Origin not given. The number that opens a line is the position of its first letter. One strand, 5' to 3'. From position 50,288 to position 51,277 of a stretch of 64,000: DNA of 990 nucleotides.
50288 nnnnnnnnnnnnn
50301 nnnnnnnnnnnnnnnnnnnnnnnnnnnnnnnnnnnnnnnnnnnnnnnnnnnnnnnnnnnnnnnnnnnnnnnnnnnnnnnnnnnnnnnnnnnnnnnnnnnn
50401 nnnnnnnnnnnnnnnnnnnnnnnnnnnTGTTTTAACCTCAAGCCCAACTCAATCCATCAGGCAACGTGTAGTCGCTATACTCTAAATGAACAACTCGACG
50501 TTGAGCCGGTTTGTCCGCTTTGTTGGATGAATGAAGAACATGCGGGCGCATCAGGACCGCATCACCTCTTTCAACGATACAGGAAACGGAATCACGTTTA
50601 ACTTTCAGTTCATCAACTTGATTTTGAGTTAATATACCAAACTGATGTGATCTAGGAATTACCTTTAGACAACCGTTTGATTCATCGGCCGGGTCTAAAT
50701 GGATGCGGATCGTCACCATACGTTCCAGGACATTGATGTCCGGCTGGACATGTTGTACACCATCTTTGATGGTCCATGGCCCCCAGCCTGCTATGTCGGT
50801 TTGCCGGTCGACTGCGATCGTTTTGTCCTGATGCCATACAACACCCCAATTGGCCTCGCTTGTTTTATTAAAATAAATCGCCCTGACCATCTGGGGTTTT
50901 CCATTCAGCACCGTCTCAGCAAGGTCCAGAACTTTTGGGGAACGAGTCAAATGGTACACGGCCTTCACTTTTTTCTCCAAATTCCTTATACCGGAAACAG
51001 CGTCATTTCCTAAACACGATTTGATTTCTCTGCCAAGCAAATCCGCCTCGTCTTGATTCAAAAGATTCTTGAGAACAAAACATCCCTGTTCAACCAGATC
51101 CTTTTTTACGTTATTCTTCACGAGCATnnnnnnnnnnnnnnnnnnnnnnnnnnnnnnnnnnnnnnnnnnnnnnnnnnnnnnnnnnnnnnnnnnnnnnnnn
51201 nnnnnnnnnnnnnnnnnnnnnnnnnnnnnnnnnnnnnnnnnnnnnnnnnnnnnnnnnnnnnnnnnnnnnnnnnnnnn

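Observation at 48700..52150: Lower-GC, tightly overlapping six-gene operon of unusual composition: candidate undescribed modification or processing system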

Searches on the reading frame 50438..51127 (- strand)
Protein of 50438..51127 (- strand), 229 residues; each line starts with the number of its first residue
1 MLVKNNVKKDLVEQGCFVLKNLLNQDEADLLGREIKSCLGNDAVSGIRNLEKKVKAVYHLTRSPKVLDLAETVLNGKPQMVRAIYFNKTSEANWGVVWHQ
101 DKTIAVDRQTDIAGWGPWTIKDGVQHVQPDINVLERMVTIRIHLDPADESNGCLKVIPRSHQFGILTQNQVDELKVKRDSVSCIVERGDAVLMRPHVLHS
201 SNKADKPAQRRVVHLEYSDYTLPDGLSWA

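Call 3: search_protein_families(library=pfam, proteins=[window:50438-51127:-], max_evalue=0.01)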
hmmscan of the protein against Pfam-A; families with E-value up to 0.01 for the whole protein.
window:50438-51127:- (229 aa): 1 family
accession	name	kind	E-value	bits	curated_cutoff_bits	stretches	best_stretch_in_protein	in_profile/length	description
PF05721.19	PhyH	-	2.2e-14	54.7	22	1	52-203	56-204/213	Phytanoyl-CoA dioxygenase (PhyH)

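Call 4: search_protein_families(library=ncbifam, proteins=[window:50438-51127:-], max_evalue=0.01)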
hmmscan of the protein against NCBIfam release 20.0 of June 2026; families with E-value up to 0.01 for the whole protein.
window:50438-51127:- (229 aa): 2 families
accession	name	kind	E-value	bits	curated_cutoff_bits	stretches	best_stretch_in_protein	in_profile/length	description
NF052437.1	MPhHdxlPhnYGIM8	equivalog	0.00017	21.2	500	1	129-219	121-215/260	methylphosphonate hydroxylase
TIGR01762.1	chlorin-enz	subfamily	0.0014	18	226.3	0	21-162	30-158/288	chlorinating enzyme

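Call 6: search_protein_families(library=padloc, proteins=[window:50438-51127:-], max_evalue=0.1)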
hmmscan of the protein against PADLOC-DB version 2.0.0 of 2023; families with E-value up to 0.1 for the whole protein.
window:50438-51127:- (229 aa): 0 families

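Call 7: search_protein_families(library=phrogs, proteins=[window:50438-51127:-], max_evalue=0.1)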
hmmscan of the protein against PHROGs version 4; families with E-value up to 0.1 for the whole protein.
window:50438-51127:- (229 aa): 0 families

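Call 17: find_homologous_proteins(query=window:50438-51127:-, max_evalue=0.00001)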
Query window:50438-51127:- (229 aa): 694 proteins with E <= 0.00001 among 941 candidates; the best 120 are listed.
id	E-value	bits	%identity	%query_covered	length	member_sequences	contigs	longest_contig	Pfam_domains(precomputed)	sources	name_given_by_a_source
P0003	3.9e-151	519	100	100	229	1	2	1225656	PF05721.20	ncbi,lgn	ncbi:MAG: phytanoyl-CoA dioxygenase family protein [Candidatus Omnitrophota bacterium]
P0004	2.3e-128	444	86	98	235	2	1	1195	PF05721.20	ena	-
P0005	1.0e-92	328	67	94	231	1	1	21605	PF05721.20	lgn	-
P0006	3.9e-78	280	56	99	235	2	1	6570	PF05721.20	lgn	-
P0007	7.4e-72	259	54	94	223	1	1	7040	PF05721.20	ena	-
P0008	2.2e-71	258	52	95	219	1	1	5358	PF05721.20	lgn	-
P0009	3.9e-71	257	51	96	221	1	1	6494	PF05721.20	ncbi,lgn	-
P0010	6.4e-71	256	51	96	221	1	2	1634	PF05721.20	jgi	jgi:ectoine hydroxylase-related dioxygenase (phytanoyl-CoA dioxygenase family)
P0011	1.0e-70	256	51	96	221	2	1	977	PF05721.20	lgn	-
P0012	3.7e-70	254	52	94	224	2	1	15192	PF05721.20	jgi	-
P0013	5.2e-70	253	52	96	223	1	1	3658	PF05721.20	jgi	jgi:ectoine hydroxylase-related dioxygenase (phytanoyl-CoA dioxygenase family)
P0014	7.3e-70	253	51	96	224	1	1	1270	PF05721.20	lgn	-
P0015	4.5e-69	250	50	94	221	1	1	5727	PF05721.20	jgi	-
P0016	4.6e-69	250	50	95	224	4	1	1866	PF05721.20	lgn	-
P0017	4.8e-69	250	49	96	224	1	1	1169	PF05721.20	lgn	-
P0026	4.4e-68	247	52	95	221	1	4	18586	PF05721.20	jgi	-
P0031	1.4e-67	245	57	80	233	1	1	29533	PF05721.20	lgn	-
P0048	5.7e-66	240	51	95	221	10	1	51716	PF05721.20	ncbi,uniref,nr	ncbi:phytanoyl-CoA dioxygenase family protein [Pseudoalteromonas rubra]|uniref:phytanoyl-CoA dioxyge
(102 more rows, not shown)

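Call 18: find_encoding_contigs(protein=P0005, flank=8000, max_places=3)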
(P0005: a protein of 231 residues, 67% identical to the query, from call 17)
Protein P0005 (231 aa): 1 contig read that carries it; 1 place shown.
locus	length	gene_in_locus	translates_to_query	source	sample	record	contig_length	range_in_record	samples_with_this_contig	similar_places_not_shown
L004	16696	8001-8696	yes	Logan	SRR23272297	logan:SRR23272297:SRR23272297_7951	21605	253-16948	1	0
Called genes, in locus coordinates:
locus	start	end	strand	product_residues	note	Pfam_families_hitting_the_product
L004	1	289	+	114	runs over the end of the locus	-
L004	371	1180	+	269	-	-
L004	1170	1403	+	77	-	-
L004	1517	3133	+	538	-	-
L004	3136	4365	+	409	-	PF13431:TPR_17 (faint), PF13424:TPR_12 (faint), PF00515:TPR_1 (faint), PF07719:TPR_2 (faint), PF13181:TPR_8 (faint), PF13428:TPR_14 (faint), PF13432:TPR_16 (faint), PF14559:TPR_19 (faint), +2 more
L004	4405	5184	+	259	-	PF13646:HEAT_2 (weak)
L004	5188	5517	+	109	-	-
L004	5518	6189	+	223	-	-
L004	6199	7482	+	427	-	-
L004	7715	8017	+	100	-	PF22302:DUF6968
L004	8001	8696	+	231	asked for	PF05721:PhyH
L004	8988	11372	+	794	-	PF13181:TPR_8 (faint), PF13431:TPR_17 (faint), PF00515:TPR_1 (faint), PF07719:TPR_2 (faint), PF12895:ANAPC3 (weak), PF13174:TPR_6 (faint), PF13414:TPR_11 (weak), PF13428:TPR_14 (faint), +2 more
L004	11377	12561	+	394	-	-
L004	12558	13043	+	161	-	-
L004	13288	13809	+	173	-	PF07275:ArdA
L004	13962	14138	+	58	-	PF12728:HTH_17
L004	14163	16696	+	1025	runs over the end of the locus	PF04313:HSDR_N, PF04851:ResIII, PF18766:SWI2_SNF2, PF22679:T1R_D3-like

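Call 19: find_encoding_contigs(protein=P0006, flank=8000, max_places=3)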
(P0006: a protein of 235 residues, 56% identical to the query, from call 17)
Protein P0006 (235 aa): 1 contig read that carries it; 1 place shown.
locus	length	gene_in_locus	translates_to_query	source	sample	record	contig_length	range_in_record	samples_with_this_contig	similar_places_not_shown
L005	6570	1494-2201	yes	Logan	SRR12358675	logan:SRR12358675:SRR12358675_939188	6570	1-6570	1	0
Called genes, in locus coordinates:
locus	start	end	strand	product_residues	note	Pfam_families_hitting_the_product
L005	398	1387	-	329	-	PF02156:Glyco_hydro_26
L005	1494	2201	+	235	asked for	PF05721:PhyH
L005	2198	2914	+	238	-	-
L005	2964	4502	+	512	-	PF14903:WG_beta_rep (weak)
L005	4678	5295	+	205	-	PF00578:AhpC-TSA, PF08534:Redoxin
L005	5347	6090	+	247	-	-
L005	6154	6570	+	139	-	?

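Call 20: find_encoding_contigs(protein=P0007, flank=8000, max_places=3)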
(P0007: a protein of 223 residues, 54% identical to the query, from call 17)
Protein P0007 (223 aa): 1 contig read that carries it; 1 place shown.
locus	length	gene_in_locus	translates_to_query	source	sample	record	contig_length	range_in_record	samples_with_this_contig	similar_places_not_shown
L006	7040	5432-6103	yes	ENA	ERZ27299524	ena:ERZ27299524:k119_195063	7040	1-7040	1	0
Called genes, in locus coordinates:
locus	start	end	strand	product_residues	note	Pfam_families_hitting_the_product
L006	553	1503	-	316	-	PF00294:PfkB, PF08543:Phos_pyr_kin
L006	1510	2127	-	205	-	PF05685:Uma2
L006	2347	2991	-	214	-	PF00196:GerE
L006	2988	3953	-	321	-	PF00089:Trypsin (weak), PF13365:Trypsin_2, PF13180:PDZ_2 (faint)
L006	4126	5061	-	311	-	PF13365:Trypsin_2, PF13180:PDZ_2, PF17820:PDZ_6 (weak)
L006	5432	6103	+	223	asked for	PF05721:PhyH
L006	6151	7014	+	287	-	-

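Call 39: search_solved_structures(query=window:50438-51127:-, max_evalue=0.01)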
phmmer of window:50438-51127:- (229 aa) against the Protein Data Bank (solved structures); distinct sequences matched with E-value up to 0.01: 3.
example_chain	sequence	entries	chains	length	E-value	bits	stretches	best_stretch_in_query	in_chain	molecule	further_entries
4xaa_A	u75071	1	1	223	3.5e-05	26.6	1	131-223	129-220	Putative oxygenase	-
6ec3_A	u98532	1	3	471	0.0037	19.9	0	139-219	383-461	Methyltransferase domain-containing protein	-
4xbz_A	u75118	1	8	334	0.0085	18.7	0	134-218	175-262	EvdO1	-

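Call 42: find_encoding_contigs(protein=P0048, flank=5000, max_places=2)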
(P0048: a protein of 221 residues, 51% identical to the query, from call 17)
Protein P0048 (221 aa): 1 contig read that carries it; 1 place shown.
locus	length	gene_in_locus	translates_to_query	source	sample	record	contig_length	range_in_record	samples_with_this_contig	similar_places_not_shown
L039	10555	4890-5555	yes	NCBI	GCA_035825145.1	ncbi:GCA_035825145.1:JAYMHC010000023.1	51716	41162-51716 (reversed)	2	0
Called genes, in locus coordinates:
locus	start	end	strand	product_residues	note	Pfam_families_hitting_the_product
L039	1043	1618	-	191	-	PF00440:TetR_N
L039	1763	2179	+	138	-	PF04828:GFA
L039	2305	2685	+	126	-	PF01042:Ribonuc_L-PSP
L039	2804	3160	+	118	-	-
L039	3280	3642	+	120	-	-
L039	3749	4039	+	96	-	PF22294:DUF6966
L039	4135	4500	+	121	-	-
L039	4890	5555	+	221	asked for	PF05721:PhyH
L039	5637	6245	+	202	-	-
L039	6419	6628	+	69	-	-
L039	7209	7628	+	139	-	-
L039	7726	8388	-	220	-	PF12973:Cupin_7, PF07883:Cupin_2 (faint), PF12973:Cupin_7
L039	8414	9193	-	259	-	PF00106:adh_short, PF08659:KR, PF23441:SDR, PF13561:adh_short_C2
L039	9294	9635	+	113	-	PF01638:HxlR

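Call 43: find_encoding_contigs(protein=P0031, flank=5000, max_places=2)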
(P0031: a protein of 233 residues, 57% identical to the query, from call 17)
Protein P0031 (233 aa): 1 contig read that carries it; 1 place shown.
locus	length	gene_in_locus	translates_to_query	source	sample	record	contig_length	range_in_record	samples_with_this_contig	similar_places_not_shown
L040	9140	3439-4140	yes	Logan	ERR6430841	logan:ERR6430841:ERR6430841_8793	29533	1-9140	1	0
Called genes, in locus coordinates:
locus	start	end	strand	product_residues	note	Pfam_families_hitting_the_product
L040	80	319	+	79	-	-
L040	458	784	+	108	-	-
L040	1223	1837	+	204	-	-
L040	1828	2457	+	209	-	-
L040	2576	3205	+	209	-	-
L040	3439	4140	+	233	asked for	PF05721:PhyH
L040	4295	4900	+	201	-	PF01810:LysE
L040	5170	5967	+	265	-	PF05175:MTS (weak), PF07021:MetW, PF13489:Methyltransf_23, PF01209:Ubie_methyltran, PF13847:Methyltransf_31, PF08241:Methyltransf_11, PF08242:Methyltransf_12, PF13649:Methyltransf_25, +2 more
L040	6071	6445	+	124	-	-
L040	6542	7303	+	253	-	PF24553:Rv0428c_C, PF00583:Acetyltransf_1, PF13508:Acetyltransf_7, PF08445:FR47 (weak)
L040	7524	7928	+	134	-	-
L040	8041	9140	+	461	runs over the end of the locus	PF00685:Sulfotransfer_1, PF13469:Sulfotransfer_3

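Call 54: search_protein_families(library=pfam, proteins=[L004:11377-12561:+, L004:12558-13043:+, L004:5188-5517:+, L004:5518-6189:+, L005:2198-2914:+, L006:6151-7014:+], max_evalue=1)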
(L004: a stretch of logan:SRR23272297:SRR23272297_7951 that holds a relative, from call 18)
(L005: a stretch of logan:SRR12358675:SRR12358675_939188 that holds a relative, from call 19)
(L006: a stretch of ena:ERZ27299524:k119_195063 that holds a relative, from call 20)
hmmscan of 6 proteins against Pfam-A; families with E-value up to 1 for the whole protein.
L004:11377-12561:+ (394 aa): 3 families
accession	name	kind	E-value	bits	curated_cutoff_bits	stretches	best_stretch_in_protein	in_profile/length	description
PF15099.11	PIRT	-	0.025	14.8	30.6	1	3-35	69-102/128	Phosphoinositide-interacting protein family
PF22852.1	SoxE_N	-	0.091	13.1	27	1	86-119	11-43/48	Sulfocyanin, N-terminal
PF24416.1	DUF7548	-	0.43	11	27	1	14-51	72-109/137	Family of unknown function (DUF7548)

L004:12558-13043:+ (161 aa): 1 family
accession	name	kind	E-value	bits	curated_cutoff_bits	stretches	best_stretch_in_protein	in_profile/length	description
PF13937.11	DUF4212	-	0.082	13.7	30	1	115-161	2-46/79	Domain of unknown function (DUF4212)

L004:5188-5517:+ (109 aa): 5 families
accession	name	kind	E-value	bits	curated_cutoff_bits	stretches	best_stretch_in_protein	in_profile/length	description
PF13248.11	Zn_ribbon_3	-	0.0056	16.6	27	1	61-74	13-26/26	zinc-ribbon domain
PF25207.1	DUF7837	-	0.0066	16.9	27.8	1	66-89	7-30/47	Domain of unknown function (DUF7837)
PF09723.15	Zn_ribbon_8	-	0.014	15.8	34.4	1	56-74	18-37/41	Zinc ribbon domain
PF19108.5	DUF5795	-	0.048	14.2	27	1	60-75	32-47/74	Family of unknown function (DUF5795)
PF06466.16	PCAF_N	-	0.13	12.3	24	1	31-93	25-87/251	PCAF (P300/CBP-associated factor) N-terminal domain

L004:5518-6189:+ (223 aa): 2 families
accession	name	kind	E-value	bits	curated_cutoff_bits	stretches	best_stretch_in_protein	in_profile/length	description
PF04882.17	Peroxin-3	-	0.18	11.3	27.6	1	107-167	373-433/458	Peroxin-3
PF22926.2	C1-like_CT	-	0.45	11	25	1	97-109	31-43/43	C1 domain-like, C-terminal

L005:2198-2914:+ (238 aa): 2 families
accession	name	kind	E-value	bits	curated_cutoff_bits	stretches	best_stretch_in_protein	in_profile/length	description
PF03661.18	TMEM33_Pom33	-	0.11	12.3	24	1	119-196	110-187/240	Transmembrane protein 33/Nucleoporin POM33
PF05425.18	CopD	-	0.51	11.2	32.1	1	138-227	6-99/105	Copper resistance protein D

L006:6151-7014:+ (287 aa): 0 families

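Call 55: find_encoding_contigs(protein=P0004, flank=5000, max_places=3)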
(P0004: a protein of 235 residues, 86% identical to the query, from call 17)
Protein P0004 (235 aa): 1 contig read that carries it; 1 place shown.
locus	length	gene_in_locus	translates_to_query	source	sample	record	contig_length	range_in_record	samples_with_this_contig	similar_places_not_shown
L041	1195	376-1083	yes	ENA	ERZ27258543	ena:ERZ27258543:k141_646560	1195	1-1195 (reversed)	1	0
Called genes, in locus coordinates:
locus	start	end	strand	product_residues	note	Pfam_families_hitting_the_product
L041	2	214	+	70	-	?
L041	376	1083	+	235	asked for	PF05721:PhyH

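Call 61: search_protein_families(library=pfam, proteins=[L039:2804-3160:+, L039:4135-4500:+], max_evalue=0.01)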
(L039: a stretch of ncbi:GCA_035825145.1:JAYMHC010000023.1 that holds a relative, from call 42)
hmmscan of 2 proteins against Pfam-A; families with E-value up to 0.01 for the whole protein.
L039:2804-3160:+ (118 aa): 0 families

L039:4135-4500:+ (121 aa): 0 families

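Call 76: search_solved_structures(query=A4, max_evalue=0.01)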
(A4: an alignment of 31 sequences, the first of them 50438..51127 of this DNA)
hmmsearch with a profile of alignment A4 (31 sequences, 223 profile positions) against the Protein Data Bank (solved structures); distinct sequences matched with E-value up to 0.01: 11.
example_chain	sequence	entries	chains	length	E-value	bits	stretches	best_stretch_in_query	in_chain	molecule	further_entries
4xaa_A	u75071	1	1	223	1.1e-08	38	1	133-215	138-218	Putative oxygenase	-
2a1x_A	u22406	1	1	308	6.4e-07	32.2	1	139-212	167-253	Phytanoyl-CoA dioxygenase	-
2opw_A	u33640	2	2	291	2.5e-05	27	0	128-162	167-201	PHYHD1 protein | Phytanoyl-CoA dioxygenase domain-containing protein 1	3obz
6ec3_A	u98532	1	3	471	7.7e-05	25.4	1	133-213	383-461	Methyltransferase domain-containing protein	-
9c9n_A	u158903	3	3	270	0.00042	23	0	134-209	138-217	Fe/2-OG dependent dioxygenase MysH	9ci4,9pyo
9pze_A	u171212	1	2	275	0.00045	22.9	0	134-209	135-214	Fe/2-OG dependent dioxygenase MysH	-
5nch_A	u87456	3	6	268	0.00051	22.7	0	161-213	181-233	Leucine hydroxylase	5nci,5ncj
7dt0_A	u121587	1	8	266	0.00065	22.4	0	5-97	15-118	Phytanoyl-CoA dioxygenase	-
7e01_A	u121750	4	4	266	0.0015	21.2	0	5-97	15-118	Phytanoyl-CoA dioxygenase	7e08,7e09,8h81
7dzz_A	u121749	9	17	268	0.0015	21.2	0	5-97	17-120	Phytanoyl-CoA dioxygenase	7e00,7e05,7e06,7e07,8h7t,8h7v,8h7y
8zyb_E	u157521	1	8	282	0.0055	19.4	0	131-212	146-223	DhiD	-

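Call 80: search_dna_similar(query=window:50438-51127:-, collection=plasmids, mode=protein, max_evalue=1e-20, max_rows=25)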
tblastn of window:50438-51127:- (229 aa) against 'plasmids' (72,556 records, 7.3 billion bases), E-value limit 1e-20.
Records with a match: 8; places in all: 8; records where one place covers at least 80% of the query: 3.
Best place of each record, by identity: <60% 8.
By first word of the organism name: Ralstonia 3; Novosphingobium 2; Gemmatirosa 1; Bernardetia 1; Sphingopyxis 1.
By predicted mobility (MOB-suite, as given by PLSDB): non-mobilizable 6; mobilizable 1; conjugative 1.
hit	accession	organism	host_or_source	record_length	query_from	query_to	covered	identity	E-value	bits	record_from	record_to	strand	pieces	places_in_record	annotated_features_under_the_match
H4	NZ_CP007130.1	Gemmatirosa kalamazoonensis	-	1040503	45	228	80%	47.6%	1e-44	166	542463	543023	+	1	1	record has no annotation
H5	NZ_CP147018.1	Bernardetia sp. Wsw4-3y2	Red alga,Red algae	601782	9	229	97%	34.6%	3e-37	145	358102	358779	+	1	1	phytanoyl-CoA dioxygenase family protein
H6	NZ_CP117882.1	Novosphingobium sp. KACC 22771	Single cell,soil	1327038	45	228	80%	35.9%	4e-35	138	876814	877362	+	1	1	none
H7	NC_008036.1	Sphingopyxis alaskensis RB2256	-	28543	60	228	74%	38.5%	5e-36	141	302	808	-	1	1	phytanoyl-CoA dioxygenase family protein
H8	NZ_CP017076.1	Novosphingobium resinovorum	single cell,soil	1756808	58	228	75%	38.0%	3e-26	144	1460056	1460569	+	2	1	none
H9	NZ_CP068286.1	Ralstonia syzygii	Musa balbisiana cultivar Kepok,banana ...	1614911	81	229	65%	40.7%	4e-27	115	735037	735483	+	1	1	record has no annotation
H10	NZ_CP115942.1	Ralstonia syzygii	Musa sp.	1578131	81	229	65%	40.7%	1e-26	114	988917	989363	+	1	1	none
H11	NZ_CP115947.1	Ralstonia solanacearum MolK2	Musa sp.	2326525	64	229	72%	36.4%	5e-26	112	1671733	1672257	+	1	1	record has no annotation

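Call 81: get_annotated_region(hit=H5, flank=4000)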
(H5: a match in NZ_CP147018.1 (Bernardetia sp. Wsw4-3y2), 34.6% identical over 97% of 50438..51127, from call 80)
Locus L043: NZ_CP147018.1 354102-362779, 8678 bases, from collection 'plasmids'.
description: Bernardetia sp. Wsw4-3y2 plasmid plasmd1, complete sequence
organism: Bernardetia sp. Wsw4-3y2 (NCBI taxid 3127471)
taxonomy: Bacteria; Bacteroidota; Cytophagia; Cytophagales; Bernardetiaceae; Bernardetia; Bernardetia sp. Wsw4-3y2
host: -; source: Red alga,Red algae; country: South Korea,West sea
typing (MOB-suite, as given by PLSDB): non-mobilizable
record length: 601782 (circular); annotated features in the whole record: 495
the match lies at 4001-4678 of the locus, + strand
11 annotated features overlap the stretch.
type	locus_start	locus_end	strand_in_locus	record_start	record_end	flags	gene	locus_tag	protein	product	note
CDS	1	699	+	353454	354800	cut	-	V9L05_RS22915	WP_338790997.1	hypothetical protein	-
CDS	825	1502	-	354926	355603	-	-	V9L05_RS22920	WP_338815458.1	hypothetical protein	-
CDS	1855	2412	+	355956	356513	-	-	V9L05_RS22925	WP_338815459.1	cob(I)yrinic acid a,c-diamide adenosyltransferase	GO:0009236 - cobalamin biosynthetic process [Evidence IEA]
CDS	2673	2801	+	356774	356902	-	-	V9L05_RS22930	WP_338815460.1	hypothetical protein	-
CDS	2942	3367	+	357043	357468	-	-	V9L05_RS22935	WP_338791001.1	hypothetical protein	-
CDS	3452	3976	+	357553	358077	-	-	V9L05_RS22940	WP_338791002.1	shikimate kinase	-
CDS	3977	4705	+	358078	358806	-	-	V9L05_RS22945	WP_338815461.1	phytanoyl-CoA dioxygenase family protein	-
CDS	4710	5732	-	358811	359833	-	-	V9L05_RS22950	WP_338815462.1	hypothetical protein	-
CDS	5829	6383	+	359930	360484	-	ruvC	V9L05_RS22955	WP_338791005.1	crossover junction endodeoxyribonuclease RuvC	GO:0006310 - DNA recombination [Evidence IEA]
CDS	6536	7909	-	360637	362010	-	-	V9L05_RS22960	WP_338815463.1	NAD-dependent succinate-semialdehyde dehydrogenase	-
CDS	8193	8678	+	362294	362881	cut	-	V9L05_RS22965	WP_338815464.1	HAD family hydrolase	-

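Call 82: get_annotated_region(hit=H7, flank=4000)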
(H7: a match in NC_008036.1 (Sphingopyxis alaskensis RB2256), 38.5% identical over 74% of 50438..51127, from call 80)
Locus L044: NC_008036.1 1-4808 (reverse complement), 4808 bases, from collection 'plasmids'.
description: Sphingopyxis alaskensis RB2256 F plasmid, complete sequence
organism: Sphingopyxis alaskensis RB2256 (NCBI taxid 317655)
taxonomy: Bacteria; Pseudomonadota; Alphaproteobacteria; Sphingomonadales; Sphingomonadaceae; Sphingopyxis; Sphingopyxis alaskensis; Sphingopyxis alaskensis RB2256
host: -; source: -; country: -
typing (MOB-suite, as given by PLSDB): mobilizable; relaxase MOBQ
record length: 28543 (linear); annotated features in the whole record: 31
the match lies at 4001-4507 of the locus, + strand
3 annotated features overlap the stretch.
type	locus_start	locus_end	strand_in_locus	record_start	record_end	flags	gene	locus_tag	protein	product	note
CDS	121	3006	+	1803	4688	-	traA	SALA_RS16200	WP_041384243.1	Ti-type conjugative transfer relaxase TraA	-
CDS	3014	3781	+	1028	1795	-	-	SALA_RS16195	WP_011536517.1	DUF6118 family protein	-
CDS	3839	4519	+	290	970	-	-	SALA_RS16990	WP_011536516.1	phytanoyl-CoA dioxygenase family protein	-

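Call 87: find_encoding_contigs(protein=P0026, flank=4000, max_places=4)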
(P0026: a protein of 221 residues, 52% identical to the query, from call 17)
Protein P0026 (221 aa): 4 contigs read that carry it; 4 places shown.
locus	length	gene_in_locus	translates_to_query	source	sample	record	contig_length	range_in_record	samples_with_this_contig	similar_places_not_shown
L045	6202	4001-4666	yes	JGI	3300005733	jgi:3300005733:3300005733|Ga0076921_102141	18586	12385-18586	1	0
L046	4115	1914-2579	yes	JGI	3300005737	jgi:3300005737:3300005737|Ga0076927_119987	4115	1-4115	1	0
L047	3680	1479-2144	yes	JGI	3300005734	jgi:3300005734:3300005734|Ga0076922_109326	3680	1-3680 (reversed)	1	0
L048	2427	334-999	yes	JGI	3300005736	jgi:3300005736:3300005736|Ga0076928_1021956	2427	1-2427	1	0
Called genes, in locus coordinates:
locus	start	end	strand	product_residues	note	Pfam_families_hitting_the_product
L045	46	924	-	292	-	PF00480:ROK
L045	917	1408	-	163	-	PF00186:DHFR_1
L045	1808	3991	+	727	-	PF17764:PriA_3primeBD, PF00270:DEAD, PF04851:ResIII, PF18319:Zn_ribbon_PriA, PF00271:Helicase_C (weak), PF18074:PriA_C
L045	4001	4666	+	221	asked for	PF05721:PhyH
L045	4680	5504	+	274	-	PF18985:DUF5718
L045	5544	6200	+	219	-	?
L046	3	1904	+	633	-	?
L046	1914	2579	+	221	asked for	PF05721:PhyH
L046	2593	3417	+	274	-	PF18985:DUF5718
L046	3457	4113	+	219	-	?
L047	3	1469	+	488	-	?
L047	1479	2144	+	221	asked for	PF05721:PhyH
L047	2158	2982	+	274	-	PF18985:DUF5718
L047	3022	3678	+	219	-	?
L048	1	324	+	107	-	?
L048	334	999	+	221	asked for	PF05721:PhyH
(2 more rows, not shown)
